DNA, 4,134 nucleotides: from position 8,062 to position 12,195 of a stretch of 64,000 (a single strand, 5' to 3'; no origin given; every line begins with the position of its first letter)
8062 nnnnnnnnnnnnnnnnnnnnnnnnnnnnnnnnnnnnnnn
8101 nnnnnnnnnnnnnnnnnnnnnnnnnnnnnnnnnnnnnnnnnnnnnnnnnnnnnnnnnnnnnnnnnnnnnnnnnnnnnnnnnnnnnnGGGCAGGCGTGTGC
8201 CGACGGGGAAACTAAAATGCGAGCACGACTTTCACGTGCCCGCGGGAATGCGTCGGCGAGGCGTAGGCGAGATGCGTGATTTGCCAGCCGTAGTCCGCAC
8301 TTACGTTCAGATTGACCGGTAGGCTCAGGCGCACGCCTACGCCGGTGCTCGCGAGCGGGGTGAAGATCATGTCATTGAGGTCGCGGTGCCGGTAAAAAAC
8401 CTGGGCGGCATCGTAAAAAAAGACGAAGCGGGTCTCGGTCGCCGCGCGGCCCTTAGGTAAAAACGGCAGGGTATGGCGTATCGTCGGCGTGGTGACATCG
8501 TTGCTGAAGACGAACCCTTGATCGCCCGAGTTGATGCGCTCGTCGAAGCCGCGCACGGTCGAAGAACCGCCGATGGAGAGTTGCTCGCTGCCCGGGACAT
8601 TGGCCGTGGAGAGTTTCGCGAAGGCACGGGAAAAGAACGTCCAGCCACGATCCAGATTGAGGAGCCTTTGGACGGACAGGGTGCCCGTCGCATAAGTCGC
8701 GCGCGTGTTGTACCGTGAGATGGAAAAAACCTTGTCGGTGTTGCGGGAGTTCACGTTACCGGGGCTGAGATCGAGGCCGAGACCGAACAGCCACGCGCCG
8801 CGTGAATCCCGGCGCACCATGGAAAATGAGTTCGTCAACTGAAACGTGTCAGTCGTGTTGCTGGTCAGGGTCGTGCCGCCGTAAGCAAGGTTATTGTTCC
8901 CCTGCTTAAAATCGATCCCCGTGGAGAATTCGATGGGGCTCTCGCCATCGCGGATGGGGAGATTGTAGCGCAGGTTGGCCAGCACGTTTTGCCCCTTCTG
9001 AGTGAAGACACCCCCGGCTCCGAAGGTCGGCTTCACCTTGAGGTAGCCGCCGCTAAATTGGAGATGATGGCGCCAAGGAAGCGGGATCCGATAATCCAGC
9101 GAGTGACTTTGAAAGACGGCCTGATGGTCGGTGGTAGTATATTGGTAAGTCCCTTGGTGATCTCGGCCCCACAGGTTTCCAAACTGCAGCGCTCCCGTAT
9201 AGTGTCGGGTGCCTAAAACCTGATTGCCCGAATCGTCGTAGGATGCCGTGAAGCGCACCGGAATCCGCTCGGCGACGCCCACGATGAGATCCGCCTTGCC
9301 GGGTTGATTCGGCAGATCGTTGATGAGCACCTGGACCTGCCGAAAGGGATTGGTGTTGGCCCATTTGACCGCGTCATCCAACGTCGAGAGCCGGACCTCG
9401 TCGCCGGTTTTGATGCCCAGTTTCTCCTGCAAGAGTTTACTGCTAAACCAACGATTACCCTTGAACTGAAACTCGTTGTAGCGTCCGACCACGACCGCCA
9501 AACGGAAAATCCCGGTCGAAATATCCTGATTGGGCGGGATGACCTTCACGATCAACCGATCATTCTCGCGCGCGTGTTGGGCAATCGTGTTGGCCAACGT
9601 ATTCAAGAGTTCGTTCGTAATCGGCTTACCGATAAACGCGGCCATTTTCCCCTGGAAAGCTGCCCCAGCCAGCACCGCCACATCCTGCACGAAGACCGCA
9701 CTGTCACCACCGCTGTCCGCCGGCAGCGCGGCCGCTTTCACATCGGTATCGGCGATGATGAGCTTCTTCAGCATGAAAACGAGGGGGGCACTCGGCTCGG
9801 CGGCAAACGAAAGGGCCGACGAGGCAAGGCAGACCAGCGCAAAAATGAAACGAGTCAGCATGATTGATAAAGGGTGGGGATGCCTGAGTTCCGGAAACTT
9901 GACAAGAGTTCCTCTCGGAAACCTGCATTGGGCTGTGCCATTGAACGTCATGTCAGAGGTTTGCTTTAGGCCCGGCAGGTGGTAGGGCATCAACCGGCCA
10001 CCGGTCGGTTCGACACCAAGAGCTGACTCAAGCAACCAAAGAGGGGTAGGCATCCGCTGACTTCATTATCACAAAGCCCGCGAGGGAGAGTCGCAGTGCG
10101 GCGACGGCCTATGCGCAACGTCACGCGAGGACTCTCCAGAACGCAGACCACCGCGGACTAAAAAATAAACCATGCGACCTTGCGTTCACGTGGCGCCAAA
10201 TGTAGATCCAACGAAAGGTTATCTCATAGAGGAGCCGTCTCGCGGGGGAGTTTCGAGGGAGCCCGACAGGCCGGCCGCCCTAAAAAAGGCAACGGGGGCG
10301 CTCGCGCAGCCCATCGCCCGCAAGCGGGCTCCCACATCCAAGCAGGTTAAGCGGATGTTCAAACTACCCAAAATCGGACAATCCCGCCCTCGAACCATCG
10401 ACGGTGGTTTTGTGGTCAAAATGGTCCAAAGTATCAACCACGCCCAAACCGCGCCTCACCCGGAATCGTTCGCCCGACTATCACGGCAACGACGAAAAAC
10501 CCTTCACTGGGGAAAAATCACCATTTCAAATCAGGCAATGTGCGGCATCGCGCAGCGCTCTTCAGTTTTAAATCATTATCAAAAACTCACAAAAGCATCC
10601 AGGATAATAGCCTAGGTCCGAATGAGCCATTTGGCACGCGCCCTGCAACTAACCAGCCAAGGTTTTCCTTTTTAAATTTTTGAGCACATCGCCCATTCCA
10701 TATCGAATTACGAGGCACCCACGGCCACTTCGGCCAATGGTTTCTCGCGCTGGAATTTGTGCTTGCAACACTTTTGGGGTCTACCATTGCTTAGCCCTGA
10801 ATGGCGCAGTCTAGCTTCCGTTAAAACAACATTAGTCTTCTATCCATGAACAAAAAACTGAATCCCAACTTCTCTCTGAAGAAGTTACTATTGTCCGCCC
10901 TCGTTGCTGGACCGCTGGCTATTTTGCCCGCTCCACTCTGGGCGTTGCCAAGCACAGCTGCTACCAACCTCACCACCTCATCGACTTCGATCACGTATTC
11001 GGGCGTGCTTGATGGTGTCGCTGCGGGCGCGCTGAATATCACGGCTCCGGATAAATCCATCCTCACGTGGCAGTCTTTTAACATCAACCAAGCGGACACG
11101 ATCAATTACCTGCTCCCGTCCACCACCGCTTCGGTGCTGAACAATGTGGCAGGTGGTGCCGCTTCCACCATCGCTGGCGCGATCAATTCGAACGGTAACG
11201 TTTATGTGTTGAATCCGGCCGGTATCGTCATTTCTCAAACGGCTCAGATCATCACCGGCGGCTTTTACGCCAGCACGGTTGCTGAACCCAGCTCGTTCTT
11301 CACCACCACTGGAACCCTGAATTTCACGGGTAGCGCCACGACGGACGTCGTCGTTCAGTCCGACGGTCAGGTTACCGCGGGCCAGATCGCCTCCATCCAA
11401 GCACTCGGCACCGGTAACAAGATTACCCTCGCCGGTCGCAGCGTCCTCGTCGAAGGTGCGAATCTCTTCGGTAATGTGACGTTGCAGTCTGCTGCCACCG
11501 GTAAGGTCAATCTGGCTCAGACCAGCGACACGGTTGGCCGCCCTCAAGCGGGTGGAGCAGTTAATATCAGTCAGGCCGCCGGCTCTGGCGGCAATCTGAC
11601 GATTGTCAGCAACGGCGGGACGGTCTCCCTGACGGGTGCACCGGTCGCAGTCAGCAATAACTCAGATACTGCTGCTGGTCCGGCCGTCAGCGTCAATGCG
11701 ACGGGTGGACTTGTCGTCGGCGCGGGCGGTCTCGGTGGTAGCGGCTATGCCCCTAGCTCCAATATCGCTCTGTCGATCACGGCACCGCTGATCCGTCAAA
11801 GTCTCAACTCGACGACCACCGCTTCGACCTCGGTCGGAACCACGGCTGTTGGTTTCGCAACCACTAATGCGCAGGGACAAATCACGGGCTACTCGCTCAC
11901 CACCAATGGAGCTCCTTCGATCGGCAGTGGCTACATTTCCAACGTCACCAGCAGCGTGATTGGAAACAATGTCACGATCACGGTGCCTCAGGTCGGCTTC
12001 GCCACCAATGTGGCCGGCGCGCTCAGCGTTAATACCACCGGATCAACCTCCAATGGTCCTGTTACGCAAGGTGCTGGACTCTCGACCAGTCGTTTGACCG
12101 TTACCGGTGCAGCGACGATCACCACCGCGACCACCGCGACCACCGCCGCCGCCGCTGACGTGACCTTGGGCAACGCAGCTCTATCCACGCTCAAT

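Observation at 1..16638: TPS secretion pair whose tpsB gene heads a glycosyltransferase gene string: candidate dedicated glycosylation system for a giant exoprotein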

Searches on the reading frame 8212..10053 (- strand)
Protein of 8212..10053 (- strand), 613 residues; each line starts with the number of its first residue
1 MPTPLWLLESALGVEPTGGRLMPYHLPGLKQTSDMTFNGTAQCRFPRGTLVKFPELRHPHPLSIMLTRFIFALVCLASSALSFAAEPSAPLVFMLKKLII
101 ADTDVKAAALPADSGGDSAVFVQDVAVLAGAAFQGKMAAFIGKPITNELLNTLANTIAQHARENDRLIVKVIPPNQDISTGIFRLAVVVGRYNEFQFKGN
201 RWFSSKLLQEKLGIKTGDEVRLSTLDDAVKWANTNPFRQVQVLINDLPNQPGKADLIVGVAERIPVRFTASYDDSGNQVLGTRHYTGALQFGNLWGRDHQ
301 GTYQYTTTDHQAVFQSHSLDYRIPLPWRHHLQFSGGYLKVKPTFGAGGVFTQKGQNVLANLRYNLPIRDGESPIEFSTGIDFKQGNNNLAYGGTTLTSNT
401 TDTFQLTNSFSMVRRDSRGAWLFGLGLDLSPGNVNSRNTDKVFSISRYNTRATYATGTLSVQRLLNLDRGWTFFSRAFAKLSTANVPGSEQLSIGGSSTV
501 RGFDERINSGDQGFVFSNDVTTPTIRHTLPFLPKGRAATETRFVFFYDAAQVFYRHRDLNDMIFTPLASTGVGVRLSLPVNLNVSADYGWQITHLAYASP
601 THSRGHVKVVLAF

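Call 3: search_protein_families(library=pfam, proteins=[window:8212-10053:-], max_evalue=0.01)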
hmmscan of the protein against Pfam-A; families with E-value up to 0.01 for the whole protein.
window:8212-10053:- (613 aa): 3 families
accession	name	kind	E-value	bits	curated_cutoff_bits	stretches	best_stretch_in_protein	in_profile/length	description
PF03865.19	ShlB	-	8.9e-27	94.8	22.7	1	252-576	1-311/311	Haemolysin secretion/activation protein ShlB/FhaC/HecB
PF08479.16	POTRA_2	-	1.3e-05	25.4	24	1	120-190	6-76/76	POTRA domain, ShlB-type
PF07244.20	POTRA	-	0.0059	17.7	21.3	0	192-262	3-78/79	Surface antigen variable number repeat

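Call 34: search_protein_families(library=ncbifam, proteins=[window:8212-9861:-], max_evalue=0.01)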
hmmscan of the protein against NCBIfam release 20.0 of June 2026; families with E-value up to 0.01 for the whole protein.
window:8212-9861:- (549 aa): 1 family
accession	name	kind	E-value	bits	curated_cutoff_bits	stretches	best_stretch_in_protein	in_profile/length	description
TIGR03303.1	OM_YaeT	equivalog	5.5e-08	31.6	297.15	1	132-523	328-717/741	outer membrane protein assembly factor BamA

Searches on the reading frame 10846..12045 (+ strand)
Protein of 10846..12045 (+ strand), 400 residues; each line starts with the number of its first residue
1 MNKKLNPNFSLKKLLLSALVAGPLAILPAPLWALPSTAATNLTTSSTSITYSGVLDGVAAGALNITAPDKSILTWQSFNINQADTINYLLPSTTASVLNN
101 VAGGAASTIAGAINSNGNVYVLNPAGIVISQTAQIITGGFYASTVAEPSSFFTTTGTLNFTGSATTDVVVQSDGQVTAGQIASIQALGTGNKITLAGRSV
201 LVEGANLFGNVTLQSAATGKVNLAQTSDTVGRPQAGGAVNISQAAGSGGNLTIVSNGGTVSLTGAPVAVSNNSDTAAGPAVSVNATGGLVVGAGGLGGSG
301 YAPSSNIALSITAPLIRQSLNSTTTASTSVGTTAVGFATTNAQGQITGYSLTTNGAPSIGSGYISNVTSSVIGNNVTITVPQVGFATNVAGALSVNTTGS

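Call 20: search_solved_structures(query=window:10846-12045:+, max_evalue=1, show_alignments=1)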
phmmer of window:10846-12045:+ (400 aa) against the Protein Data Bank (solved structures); distinct sequences matched with E-value up to 1: 4.
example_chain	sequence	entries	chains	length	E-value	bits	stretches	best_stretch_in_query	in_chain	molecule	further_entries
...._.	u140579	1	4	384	1.2e-12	51.1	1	48-230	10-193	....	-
2odl_A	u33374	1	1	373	5e-12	49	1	70-260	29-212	Adhesin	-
4i84_A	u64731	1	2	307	1.3e-11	47.7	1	72-263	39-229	Heme/hemopexin-binding protein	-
4rm6_A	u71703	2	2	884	3.2e-10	43.1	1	72-262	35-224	Heme/hemopexin-binding protein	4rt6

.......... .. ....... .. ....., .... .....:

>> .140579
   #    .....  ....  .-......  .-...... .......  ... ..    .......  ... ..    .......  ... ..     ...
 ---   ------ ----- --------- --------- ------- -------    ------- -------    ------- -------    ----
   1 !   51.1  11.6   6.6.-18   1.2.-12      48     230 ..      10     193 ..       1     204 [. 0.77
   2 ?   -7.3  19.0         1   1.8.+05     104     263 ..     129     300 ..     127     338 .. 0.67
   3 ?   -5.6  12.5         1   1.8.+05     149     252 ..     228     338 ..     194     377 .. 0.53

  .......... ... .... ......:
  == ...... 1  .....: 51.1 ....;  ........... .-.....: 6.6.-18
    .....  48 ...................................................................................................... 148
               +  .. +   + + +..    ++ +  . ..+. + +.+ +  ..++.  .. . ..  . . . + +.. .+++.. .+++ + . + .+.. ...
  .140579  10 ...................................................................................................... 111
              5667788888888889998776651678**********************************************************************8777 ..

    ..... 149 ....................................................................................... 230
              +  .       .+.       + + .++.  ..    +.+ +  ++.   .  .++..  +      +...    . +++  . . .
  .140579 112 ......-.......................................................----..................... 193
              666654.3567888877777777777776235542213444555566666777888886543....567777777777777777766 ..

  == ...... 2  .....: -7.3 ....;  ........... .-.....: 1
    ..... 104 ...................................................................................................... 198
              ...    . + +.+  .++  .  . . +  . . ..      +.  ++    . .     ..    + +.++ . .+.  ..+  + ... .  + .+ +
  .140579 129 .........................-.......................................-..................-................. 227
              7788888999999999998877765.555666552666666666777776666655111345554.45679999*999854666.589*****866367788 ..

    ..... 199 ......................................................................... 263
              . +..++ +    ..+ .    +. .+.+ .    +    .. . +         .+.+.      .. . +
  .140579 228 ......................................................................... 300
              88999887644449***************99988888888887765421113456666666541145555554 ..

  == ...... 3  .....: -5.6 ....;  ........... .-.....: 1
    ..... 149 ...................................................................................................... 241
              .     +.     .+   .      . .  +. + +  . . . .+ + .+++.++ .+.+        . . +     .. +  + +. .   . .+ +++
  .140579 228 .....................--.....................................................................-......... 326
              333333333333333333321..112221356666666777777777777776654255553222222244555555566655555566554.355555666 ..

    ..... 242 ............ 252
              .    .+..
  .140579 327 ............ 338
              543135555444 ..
